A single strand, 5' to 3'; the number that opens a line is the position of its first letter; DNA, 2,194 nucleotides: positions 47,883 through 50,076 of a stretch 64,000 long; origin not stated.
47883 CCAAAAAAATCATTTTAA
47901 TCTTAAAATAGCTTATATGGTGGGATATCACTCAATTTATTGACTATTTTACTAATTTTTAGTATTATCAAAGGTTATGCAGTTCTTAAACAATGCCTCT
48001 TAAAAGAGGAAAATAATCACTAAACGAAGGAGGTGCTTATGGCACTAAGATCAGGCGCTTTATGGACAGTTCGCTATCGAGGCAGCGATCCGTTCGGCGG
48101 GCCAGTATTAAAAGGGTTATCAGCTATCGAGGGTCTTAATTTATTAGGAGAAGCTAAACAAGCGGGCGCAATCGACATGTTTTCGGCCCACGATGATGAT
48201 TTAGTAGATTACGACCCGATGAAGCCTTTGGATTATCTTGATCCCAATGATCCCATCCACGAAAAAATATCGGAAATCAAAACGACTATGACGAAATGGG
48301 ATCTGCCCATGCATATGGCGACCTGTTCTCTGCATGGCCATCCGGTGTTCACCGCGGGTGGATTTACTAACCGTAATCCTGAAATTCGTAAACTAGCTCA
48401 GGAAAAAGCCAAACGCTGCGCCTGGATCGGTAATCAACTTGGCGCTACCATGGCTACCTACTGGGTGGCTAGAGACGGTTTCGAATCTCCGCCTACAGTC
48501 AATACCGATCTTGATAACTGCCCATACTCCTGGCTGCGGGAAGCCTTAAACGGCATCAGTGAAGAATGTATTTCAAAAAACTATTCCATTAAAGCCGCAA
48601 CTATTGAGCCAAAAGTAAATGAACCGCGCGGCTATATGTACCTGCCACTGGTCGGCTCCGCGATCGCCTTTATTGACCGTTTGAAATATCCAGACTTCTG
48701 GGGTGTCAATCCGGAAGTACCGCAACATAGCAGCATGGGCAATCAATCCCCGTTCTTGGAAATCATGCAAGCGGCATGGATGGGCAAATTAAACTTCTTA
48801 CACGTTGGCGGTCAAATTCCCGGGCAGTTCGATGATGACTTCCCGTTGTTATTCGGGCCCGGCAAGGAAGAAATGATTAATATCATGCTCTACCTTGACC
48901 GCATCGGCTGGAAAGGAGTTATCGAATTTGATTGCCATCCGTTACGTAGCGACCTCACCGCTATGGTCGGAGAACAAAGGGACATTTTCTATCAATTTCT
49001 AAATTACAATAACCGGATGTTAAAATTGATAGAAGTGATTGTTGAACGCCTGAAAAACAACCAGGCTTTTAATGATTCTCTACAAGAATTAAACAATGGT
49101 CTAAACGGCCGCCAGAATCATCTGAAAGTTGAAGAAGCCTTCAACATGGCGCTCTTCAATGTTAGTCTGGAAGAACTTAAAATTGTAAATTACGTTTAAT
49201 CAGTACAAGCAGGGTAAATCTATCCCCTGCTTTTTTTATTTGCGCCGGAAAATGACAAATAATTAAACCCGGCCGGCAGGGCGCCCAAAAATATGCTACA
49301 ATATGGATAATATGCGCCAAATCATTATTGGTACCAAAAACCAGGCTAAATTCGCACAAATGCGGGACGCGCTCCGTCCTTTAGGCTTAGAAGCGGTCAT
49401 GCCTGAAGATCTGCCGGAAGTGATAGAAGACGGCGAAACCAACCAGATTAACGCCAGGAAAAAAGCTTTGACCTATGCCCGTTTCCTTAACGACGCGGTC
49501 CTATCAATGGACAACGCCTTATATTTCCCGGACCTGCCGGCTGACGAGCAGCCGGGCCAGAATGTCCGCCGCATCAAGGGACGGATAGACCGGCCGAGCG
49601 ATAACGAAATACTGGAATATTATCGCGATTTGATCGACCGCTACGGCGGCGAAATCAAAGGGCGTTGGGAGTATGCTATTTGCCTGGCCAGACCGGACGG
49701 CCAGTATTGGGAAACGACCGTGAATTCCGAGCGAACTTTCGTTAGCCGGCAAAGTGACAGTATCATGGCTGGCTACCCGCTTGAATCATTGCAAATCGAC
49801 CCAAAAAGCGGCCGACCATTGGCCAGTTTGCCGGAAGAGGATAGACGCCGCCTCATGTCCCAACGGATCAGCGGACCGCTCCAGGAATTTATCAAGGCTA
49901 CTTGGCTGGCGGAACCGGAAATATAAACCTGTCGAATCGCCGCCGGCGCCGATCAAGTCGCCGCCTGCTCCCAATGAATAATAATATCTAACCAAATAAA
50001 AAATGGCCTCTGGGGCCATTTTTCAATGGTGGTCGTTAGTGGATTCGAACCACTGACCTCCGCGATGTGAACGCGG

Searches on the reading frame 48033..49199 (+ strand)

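Call 17: search_protein_families(library=pfam, proteins=[window:48033-49199:+], max_evalue=0.001)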
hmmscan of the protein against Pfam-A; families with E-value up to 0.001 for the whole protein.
window:48033-49199:+ (388 aa): 1 family
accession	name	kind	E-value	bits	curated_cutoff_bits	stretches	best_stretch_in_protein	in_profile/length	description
PF01261.30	AP_endonuc_2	-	2e-05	24.8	31.1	1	67-301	20-229/249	Xylose isomerase-like TIM barrel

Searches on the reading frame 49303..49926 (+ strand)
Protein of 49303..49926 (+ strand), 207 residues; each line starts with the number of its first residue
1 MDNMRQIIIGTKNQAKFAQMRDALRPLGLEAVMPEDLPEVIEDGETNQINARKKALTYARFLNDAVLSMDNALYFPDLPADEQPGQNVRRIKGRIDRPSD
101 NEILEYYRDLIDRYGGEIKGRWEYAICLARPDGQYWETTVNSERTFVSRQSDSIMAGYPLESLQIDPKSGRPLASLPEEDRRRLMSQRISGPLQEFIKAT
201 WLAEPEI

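Call 17: search_protein_families(library=pfam, proteins=[window:49303-49926:+], max_evalue=0.001)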
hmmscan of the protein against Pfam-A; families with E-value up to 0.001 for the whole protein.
window:49303-49926:+ (207 aa): 1 family
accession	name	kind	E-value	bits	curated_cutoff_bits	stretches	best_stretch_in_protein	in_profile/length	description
PF01725.21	Ham1p_like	-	9.2e-09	35.9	22.5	1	7-182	1-171/186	Ham1 family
